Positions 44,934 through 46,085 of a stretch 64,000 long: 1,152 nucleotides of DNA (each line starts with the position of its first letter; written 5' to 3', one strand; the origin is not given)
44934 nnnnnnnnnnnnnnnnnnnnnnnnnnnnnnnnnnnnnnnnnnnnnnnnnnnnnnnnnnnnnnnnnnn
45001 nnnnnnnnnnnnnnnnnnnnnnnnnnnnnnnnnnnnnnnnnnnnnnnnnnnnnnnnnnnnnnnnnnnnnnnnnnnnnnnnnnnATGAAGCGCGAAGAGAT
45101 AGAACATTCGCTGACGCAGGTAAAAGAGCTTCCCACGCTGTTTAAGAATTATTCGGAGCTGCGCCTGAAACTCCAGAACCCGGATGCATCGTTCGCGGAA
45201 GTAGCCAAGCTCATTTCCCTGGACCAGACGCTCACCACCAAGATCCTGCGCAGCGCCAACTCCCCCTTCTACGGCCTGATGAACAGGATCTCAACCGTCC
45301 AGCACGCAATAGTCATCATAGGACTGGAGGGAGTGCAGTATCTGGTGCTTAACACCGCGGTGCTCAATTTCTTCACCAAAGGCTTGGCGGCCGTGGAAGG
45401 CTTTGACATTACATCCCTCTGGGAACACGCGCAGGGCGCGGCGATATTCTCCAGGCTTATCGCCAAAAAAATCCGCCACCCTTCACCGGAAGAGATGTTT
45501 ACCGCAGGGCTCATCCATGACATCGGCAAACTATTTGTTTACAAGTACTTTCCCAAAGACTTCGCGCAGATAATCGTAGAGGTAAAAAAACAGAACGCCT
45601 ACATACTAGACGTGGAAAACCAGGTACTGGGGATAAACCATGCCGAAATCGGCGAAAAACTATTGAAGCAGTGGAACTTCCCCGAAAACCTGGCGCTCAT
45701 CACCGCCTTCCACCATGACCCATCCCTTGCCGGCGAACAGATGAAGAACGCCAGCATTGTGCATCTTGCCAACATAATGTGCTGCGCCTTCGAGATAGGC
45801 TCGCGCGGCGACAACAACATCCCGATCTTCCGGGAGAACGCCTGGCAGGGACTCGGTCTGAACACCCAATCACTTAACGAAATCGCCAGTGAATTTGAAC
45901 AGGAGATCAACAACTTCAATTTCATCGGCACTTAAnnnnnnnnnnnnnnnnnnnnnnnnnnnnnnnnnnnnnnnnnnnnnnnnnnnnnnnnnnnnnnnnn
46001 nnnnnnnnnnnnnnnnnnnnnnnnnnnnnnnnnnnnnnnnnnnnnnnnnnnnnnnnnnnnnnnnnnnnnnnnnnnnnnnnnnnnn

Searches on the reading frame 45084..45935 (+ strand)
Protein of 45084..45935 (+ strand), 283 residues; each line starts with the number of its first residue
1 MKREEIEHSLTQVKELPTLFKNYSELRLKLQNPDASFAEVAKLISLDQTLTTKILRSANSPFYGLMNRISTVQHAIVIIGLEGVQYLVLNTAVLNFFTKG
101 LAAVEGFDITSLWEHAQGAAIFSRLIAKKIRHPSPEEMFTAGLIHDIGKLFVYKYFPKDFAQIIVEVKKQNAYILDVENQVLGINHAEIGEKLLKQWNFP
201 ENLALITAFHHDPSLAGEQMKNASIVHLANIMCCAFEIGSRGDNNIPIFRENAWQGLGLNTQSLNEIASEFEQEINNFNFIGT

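Call 6: search_protein_families(library=pfam, proteins=[window:45084-45935:+], max_evalue=0.01)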
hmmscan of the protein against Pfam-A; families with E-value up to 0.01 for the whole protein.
window:45084-45935:+ (283 aa): 2 families
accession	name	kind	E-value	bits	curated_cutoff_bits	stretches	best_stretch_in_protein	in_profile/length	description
PF08668.18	HDOD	-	5.5e-62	209.2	22.9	1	16-213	1-196/196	HDOD domain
PF01966.28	HD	-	1.3e-10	42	22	1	113-229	2-110/116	HD domain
